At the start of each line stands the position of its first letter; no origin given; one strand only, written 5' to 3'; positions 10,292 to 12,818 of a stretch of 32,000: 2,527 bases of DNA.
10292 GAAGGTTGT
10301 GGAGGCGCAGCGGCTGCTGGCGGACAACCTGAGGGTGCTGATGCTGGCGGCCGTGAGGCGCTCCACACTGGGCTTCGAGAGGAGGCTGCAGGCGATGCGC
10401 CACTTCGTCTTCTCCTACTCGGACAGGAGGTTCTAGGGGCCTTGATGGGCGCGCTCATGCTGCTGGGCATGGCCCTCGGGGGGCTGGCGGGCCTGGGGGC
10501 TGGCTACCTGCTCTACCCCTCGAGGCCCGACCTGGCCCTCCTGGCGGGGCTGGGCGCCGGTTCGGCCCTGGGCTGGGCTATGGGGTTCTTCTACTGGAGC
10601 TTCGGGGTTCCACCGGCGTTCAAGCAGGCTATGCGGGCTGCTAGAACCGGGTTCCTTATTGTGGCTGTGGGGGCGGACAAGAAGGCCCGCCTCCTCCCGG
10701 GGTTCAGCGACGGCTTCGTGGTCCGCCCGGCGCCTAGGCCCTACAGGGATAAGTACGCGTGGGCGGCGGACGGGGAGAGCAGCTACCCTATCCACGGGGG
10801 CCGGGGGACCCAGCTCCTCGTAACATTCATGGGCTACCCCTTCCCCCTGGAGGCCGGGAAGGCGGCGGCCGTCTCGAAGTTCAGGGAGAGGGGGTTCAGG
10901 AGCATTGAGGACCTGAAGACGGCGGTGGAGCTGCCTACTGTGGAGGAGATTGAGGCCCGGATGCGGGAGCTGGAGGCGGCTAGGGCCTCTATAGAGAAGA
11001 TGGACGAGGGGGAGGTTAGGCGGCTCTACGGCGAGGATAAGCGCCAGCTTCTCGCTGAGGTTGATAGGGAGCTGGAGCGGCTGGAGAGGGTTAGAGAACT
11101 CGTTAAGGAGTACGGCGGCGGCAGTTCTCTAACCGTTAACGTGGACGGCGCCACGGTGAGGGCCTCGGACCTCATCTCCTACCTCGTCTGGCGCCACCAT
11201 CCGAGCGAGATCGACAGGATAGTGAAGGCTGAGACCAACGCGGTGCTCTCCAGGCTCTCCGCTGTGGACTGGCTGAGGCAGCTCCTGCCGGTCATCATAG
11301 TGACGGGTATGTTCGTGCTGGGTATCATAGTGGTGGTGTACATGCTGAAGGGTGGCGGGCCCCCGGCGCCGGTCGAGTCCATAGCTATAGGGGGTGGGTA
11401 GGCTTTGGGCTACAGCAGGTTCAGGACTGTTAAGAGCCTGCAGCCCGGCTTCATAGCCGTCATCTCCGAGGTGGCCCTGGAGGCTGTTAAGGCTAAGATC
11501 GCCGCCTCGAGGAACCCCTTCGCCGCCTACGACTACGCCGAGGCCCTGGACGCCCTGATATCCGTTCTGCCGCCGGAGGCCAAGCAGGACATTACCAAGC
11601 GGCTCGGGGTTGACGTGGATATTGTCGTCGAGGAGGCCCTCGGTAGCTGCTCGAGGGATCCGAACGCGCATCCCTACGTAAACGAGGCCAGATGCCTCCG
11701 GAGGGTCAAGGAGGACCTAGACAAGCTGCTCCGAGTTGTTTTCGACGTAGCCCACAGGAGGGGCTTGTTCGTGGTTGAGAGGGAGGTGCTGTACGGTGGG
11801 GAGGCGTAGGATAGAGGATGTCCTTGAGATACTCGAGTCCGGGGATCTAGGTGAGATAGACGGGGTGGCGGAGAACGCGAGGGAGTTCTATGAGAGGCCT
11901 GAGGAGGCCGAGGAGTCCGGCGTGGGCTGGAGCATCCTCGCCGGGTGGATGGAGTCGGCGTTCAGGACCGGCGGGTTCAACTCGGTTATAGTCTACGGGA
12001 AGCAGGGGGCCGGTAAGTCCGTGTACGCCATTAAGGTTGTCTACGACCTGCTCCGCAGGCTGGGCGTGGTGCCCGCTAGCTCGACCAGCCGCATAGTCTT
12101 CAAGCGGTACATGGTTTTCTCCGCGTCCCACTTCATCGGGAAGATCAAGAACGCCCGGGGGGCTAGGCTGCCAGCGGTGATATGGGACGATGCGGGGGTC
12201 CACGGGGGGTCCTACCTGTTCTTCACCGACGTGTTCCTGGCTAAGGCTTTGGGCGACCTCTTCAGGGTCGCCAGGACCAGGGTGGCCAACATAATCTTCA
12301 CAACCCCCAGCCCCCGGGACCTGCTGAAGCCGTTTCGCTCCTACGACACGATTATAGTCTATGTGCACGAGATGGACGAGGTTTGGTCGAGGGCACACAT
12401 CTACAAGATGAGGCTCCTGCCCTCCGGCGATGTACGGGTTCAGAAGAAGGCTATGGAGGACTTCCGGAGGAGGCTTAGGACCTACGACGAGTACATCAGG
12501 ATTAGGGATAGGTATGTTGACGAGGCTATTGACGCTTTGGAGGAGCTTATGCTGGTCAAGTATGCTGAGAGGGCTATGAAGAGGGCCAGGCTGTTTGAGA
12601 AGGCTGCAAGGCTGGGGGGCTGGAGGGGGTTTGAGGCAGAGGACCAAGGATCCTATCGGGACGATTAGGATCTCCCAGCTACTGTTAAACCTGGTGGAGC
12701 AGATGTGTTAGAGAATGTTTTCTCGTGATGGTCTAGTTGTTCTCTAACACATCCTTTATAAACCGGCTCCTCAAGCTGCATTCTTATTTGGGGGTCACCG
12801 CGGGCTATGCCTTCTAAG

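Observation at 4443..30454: Fifteen dispersed copies of a bipartite palindrome, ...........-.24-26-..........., confined to the integrated element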

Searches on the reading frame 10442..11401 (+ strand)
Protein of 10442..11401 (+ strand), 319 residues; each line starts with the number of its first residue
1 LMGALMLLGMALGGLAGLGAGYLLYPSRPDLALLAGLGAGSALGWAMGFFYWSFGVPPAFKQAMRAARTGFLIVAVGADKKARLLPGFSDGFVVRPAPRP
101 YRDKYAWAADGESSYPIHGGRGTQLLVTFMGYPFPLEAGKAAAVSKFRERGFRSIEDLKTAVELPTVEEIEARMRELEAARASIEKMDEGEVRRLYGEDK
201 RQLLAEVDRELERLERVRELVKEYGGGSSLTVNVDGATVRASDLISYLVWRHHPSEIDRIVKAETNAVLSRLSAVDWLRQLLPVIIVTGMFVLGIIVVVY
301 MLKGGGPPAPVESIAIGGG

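Call 8: search_protein_families(library=pfam, proteins=[window:10442-11401:+], max_evalue=0.01)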
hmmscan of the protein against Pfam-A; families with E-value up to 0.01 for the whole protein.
window:10442-11401:+ (319 aa): 0 families

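Call 12: search_protein_families(library=phrogs, proteins=[window:10442-11401:+], max_evalue=0.01)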
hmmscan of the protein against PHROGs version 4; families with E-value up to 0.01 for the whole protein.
window:10442-11401:+ (319 aa): 0 families

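Call 56: find_homologous_proteins(query=window:10442-11401:+)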
Query window:10442-11401:+ (319 aa): 6 proteins with E <= 0.001 among 8000 candidates.
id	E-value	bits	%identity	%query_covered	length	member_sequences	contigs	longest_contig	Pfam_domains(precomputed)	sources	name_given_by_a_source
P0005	1.6e-203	693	100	100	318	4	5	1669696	-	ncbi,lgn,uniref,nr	ncbi:hypothetical protein APE_0830 [Aeropyrum pernix spindle-shaped virus 1]|uniref:Uncharacterized 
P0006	3.5e-130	452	67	89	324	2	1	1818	-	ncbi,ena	-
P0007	2.9e-126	439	64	94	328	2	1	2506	-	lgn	-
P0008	1.0e-122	428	62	99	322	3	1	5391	-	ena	-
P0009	3.7e-118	413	61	100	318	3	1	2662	-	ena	-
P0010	1.3e-114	401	58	100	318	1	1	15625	-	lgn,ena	-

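Call 58: find_encoding_contigs(protein=P0010, flank=10000, max_places=2)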
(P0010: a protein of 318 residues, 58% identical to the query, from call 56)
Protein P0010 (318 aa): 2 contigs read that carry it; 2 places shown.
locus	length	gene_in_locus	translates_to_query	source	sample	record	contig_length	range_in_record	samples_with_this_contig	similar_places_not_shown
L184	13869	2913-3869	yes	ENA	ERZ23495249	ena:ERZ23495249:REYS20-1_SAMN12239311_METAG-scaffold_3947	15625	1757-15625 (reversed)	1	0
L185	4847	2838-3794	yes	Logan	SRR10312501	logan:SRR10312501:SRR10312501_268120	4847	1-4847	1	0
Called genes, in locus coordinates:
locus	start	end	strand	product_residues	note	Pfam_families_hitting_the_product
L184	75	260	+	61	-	-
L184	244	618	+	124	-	-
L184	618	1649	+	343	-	-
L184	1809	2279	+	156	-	-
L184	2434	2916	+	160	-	-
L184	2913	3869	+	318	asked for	-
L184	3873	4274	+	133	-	-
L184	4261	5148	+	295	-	-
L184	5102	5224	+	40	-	-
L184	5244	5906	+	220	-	-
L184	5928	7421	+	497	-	-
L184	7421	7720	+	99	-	-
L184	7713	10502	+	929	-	-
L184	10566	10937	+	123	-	-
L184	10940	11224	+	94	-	-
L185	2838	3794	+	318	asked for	-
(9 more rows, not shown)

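Call 59: find_encoding_contigs(protein=P0008, flank=10000, max_places=2)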
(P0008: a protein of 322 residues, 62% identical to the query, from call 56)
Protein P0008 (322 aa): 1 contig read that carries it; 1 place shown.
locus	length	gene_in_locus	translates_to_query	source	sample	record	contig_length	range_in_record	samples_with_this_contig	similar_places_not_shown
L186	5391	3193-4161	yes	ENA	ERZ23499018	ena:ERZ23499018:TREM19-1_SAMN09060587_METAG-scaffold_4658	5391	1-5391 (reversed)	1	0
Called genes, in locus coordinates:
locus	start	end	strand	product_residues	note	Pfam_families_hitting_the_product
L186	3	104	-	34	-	?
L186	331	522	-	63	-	PF04014:MazE_antitoxin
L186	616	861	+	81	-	-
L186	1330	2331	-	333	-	-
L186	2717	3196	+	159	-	-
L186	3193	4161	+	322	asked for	-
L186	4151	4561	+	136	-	-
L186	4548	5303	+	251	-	-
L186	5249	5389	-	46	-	?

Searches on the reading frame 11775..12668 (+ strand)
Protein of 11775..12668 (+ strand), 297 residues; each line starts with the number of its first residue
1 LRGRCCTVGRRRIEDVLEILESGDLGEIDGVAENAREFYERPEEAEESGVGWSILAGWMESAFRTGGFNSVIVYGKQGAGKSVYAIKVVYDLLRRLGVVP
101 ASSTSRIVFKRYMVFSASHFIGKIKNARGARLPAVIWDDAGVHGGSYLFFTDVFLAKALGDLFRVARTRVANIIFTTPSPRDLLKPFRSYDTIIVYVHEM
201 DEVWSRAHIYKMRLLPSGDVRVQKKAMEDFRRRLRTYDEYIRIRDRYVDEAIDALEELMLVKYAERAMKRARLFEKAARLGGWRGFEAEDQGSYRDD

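Call 9: search_protein_families(library=pfam, proteins=[window:11775-12668:+], max_evalue=0.01)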
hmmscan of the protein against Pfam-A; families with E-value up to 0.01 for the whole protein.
window:11775-12668:+ (297 aa): 0 families

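Call 12: search_protein_families(library=phrogs, proteins=[window:11775-12668:+], max_evalue=0.01)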
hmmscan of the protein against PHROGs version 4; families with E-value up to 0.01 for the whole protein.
window:11775-12668:+ (297 aa): 3 families
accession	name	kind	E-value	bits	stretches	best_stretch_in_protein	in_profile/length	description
phrog_5484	-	DNA, RNA and nucleotide metabolism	4.3e-67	227.2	1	43-268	3-238/239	DnaA-like replication initiation protein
phrog_11254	-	DNA, RNA and nucleotide metabolism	4.2e-17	63.5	1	60-239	78-245/293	DnaA-like replication initiation protein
phrog_50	-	DNA, RNA and nucleotide metabolism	0.0002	21.5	1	58-185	363-482/570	DnaC-like helicase loader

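Call 14: search_dna_similar(query=window:11775-12668:+, collection=phages, mode=protein)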
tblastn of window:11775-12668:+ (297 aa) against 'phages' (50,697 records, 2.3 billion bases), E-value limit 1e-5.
Records with a match: 66; places in all: 66; records where one place covers at least 80% of the query: 2.
Best place of each record, by identity: >=99% 2; <60% 64.
By first word of the organism name: Sulfolobus 56; Aeropyrum 2; Betafusellovirus 2; Sulfolobales 2; Acidianus 2; Bicaudavirus 2.
By host as written in the record: Sulfolobus islandicus 29; - 14; Sulfolobus sp. 5; Sulfolobus sp. E5-1 3; Aeropyrum pernix K1 2; Acidianus brierleyi DSM1651 2; Sulfolobus sp. G4T-1 2; Sulfolobus sp. G4ST-T-11 2; and 6 more.
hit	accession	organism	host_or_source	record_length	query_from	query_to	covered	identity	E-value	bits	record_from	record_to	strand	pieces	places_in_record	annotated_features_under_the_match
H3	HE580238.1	Aeropyrum pernix spindle-shaped virus 1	Aeropyrum pernix K1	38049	1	297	100%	99.7%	0e+0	567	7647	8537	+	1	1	hypothetical protein (x3)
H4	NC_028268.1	Aeropyrum pernix spindle-shaped virus 1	Aeropyrum pernix K1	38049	1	297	100%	99.7%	0e+0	567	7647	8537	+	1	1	DnaA-like replication initiation protein | hypothetical protein (x2)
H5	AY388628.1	Sulfolobus virus Ragged Hills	Sulfolobus sp.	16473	64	269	69%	33.3%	3e-11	70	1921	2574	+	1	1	ORF A247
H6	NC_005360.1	Sulfolobus virus Ragged Hills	Sulfolobus sp.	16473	64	269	69%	33.3%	3e-11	70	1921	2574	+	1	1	DnaA-like replication initiation protein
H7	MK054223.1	Sulfolobus spindle-shaped virus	Sulfolobus islandicus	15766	64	245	61%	33.8%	4e-11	69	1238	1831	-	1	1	hypothetical protein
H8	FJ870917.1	Betafusellovirus yellowstonense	Acidianus brierleyi DSM1651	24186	48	244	66%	30.9%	7e-17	87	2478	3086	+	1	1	DnaA-like protein | unknown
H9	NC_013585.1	Betafusellovirus yellowstonense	Acidianus brierleyi DSM1651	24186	48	244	66%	30.9%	7e-17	87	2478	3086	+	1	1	DnaA-like replication initiation protein | hypothetical protein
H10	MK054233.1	Sulfolobus spindle-shaped virus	Sulfolobus islandicus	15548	64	246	62%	33.0%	1e-12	74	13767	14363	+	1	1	hypothetical protein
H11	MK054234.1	Sulfolobus spindle-shaped virus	Sulfolobus islandicus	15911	64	246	62%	33.0%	1e-12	74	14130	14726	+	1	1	hypothetical protein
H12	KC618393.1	Sulfolobales Mexican fusellovirus 1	hot springs at Los Azufres National Park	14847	61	262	68%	29.8%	6e-11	69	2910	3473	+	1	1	DnaA-like protein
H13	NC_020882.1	Sulfolobales Mexican fusellovirus 1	hot springs at Los Azufres National Park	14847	61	262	68%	29.8%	6e-11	69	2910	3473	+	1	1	DnaA-like replication initiation protein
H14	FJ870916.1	Sulfolobus spindle-shaped virus 7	Sulfolobus sp. G4T-1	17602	55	259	69%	29.3%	1e-16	86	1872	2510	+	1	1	DnaA-like protein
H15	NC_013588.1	Sulfolobus spindle-shaped virus 7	Sulfolobus sp. G4T-1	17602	55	259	69%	29.3%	1e-16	86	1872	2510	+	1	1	DnaA-like replication initiation protein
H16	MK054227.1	Sulfolobus spindle-shaped virus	Sulfolobus islandicus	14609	64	246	62%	32.5%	6e-12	72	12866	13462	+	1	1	hypothetical protein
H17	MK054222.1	Sulfolobus spindle-shaped virus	Sulfolobus islandicus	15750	64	246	62%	32.5%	6e-12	72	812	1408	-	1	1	hypothetical protein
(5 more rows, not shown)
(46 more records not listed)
